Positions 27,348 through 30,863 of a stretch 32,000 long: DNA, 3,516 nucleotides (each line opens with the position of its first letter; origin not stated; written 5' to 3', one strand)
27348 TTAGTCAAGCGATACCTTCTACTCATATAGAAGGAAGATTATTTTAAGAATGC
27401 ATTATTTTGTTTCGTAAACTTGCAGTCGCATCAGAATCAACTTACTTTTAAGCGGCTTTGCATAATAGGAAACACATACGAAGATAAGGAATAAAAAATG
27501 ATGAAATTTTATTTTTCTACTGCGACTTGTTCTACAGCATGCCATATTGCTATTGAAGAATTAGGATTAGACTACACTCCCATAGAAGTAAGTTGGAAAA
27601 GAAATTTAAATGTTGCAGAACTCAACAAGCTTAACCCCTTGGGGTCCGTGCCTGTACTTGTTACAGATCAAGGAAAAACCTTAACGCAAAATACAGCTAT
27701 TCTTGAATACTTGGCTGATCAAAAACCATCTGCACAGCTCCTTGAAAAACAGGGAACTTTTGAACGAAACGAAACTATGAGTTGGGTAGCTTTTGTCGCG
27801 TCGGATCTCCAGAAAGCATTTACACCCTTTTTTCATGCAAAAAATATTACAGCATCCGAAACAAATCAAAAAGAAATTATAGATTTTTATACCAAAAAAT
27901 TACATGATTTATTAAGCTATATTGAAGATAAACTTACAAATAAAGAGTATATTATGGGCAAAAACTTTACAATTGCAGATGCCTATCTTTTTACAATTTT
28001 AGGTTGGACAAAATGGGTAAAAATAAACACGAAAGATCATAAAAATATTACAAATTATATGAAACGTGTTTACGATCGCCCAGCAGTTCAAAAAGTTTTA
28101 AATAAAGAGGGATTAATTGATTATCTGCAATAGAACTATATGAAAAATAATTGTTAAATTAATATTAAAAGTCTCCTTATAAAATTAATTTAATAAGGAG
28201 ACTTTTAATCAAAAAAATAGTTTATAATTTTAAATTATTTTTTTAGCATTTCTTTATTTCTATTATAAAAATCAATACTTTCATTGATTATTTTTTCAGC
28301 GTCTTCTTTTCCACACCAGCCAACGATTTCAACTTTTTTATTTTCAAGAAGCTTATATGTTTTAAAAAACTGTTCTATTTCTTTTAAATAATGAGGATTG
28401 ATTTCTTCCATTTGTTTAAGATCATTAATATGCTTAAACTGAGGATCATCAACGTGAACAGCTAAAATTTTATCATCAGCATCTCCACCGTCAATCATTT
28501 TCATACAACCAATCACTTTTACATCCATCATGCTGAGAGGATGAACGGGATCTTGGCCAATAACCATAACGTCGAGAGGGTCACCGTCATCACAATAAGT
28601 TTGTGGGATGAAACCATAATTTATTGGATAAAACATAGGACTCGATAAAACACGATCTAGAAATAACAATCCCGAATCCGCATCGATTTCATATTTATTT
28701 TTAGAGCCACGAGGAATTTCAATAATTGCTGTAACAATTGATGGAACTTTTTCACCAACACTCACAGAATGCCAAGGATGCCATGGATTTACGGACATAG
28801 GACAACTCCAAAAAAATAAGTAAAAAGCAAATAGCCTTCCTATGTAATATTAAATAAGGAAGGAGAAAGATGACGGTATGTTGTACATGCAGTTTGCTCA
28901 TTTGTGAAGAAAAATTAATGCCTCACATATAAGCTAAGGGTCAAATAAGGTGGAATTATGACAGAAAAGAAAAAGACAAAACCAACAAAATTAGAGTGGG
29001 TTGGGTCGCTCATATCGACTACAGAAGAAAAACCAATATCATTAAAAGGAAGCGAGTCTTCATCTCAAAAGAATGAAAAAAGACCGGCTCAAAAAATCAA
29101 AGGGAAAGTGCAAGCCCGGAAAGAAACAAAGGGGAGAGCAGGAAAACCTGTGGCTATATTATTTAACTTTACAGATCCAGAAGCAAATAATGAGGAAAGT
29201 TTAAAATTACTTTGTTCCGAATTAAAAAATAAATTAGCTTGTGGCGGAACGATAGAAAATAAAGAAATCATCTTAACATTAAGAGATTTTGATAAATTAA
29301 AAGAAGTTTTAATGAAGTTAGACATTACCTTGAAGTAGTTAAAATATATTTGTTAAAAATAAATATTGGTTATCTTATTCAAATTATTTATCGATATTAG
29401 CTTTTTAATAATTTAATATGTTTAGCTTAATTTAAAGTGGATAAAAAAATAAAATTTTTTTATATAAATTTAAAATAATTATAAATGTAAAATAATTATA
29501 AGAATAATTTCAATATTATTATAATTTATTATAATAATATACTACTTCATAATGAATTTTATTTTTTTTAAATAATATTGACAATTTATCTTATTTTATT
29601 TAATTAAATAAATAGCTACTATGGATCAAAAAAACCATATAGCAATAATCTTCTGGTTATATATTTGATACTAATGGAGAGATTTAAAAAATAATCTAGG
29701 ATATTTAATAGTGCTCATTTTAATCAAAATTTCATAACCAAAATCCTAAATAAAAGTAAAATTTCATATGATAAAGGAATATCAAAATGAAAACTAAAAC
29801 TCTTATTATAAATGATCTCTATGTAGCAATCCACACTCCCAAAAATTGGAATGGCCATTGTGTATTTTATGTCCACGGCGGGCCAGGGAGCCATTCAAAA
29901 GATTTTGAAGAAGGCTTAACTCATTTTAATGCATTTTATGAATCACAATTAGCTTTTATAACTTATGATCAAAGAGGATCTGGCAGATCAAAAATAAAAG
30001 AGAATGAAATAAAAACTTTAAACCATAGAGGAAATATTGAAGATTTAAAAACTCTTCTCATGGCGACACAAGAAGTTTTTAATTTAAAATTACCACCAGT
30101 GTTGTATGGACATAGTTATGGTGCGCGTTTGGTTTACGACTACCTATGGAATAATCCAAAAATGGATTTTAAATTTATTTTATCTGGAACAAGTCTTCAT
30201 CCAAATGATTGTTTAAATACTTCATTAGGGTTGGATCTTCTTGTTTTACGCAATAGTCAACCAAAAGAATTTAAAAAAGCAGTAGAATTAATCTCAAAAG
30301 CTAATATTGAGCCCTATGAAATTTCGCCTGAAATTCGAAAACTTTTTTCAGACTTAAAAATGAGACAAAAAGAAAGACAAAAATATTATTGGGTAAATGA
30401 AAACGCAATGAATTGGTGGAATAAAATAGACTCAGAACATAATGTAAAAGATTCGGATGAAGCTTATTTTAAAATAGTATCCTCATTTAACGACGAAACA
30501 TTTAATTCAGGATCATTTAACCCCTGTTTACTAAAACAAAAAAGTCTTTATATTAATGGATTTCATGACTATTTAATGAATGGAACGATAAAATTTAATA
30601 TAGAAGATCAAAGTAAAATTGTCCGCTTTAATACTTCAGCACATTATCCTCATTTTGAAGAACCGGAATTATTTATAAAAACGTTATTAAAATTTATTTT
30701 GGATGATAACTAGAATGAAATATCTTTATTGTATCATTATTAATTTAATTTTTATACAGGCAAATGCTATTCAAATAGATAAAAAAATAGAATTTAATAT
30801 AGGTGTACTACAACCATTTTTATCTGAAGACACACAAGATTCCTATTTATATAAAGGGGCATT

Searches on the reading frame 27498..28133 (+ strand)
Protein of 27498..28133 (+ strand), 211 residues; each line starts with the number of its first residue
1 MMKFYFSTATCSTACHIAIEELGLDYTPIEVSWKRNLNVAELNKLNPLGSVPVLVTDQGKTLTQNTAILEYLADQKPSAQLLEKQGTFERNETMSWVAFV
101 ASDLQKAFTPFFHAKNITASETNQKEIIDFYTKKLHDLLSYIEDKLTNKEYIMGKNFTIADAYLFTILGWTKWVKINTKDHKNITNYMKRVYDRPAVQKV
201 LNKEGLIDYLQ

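Call 85: search_protein_families(library=pfam, proteins=[window:27498-28133:+], max_evalue=0.0001)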
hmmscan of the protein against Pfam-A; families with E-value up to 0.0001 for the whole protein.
window:27498-28133:+ (211 aa): 8 families
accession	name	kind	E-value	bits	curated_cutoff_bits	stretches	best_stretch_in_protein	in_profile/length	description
PF13409.12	GST_N_2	-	9.3e-12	45.8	25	1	11-75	4-70/70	Glutathione S-transferase, N-terminal domain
PF02798.26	GST_N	-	1.3e-11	45.1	20.9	1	6-73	6-75/76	Glutathione S-transferase, N-terminal domain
PF00043.30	GST_C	-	3.6e-11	43.6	20.7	1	104-195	6-93/93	Glutathione S-transferase, C-terminal domain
PF13417.12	GST_N_3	-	3.3e-09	37.4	22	1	13-77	11-72/75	Glutathione S-transferase, N-terminal domain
PF14497.11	GST_C_3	-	3.6e-09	37.2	21.6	1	119-203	15-103/104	Glutathione S-transferase, C-terminal domain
PF17171.9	GST_C_6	-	2.8e-05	24.2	28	1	138-191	4-64/64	Glutathione S-transferase, C-terminal domain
PF13410.11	GST_C_2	-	5.7e-05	23.6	24.9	0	129-172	5-48/69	Glutathione S-transferase, C-terminal domain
PF10568.15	Tom37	-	7.6e-05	23.5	25.1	0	44-108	24-88/124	Outer mitochondrial membrane transport complex protein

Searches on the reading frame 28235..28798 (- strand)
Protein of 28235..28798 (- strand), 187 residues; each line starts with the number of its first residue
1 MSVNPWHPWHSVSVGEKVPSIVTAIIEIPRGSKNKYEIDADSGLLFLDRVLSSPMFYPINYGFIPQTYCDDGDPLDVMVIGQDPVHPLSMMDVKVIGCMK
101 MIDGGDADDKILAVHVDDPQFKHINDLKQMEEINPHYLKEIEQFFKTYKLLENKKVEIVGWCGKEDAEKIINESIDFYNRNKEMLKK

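Call 85: search_protein_families(library=pfam, proteins=[window:28235-28798:-], max_evalue=0.0001)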
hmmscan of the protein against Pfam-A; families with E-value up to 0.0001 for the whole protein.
window:28235-28798:- (187 aa): 1 family
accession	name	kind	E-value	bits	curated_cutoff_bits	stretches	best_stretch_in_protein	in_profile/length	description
PF00719.24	Pyrophosphatase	-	4.3e-61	205.7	23.5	1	24-178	1-152/153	Inorganic pyrophosphatase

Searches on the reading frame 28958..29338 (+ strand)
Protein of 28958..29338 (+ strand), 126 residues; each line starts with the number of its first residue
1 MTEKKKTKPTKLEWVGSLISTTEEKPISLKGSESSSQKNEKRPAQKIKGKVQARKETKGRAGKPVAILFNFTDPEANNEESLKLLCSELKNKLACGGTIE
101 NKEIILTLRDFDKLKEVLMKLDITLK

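Call 85: search_protein_families(library=pfam, proteins=[window:28958-29338:+], max_evalue=0.0001)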
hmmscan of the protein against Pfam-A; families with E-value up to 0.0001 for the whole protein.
window:28958-29338:+ (126 aa): 1 family
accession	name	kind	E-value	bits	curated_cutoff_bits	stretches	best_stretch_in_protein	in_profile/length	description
PF01253.27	SUI1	-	2.3e-06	28.4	25.5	1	49-120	3-73/77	Translation initiation factor SUI1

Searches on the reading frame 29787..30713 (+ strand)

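Call 85: search_protein_families(library=pfam, proteins=[window:29787-30713:+], max_evalue=0.0001)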
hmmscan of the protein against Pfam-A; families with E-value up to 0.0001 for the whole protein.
window:29787-30713:+ (308 aa): 3 families
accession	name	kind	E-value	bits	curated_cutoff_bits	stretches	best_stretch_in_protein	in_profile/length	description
PF12146.15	Hydrolase_4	-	1.6e-11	44.4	27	1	25-143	6-117/239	Serine aminopeptidase, S33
PF00561.26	Abhydrolase_1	-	1e-07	32.3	25.8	1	26-189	3-151/245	alpha/beta hydrolase fold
PF12697.13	Abhydrolase_6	-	3.7e-05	24.9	26.3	1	27-139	2-93/217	Alpha/beta hydrolase family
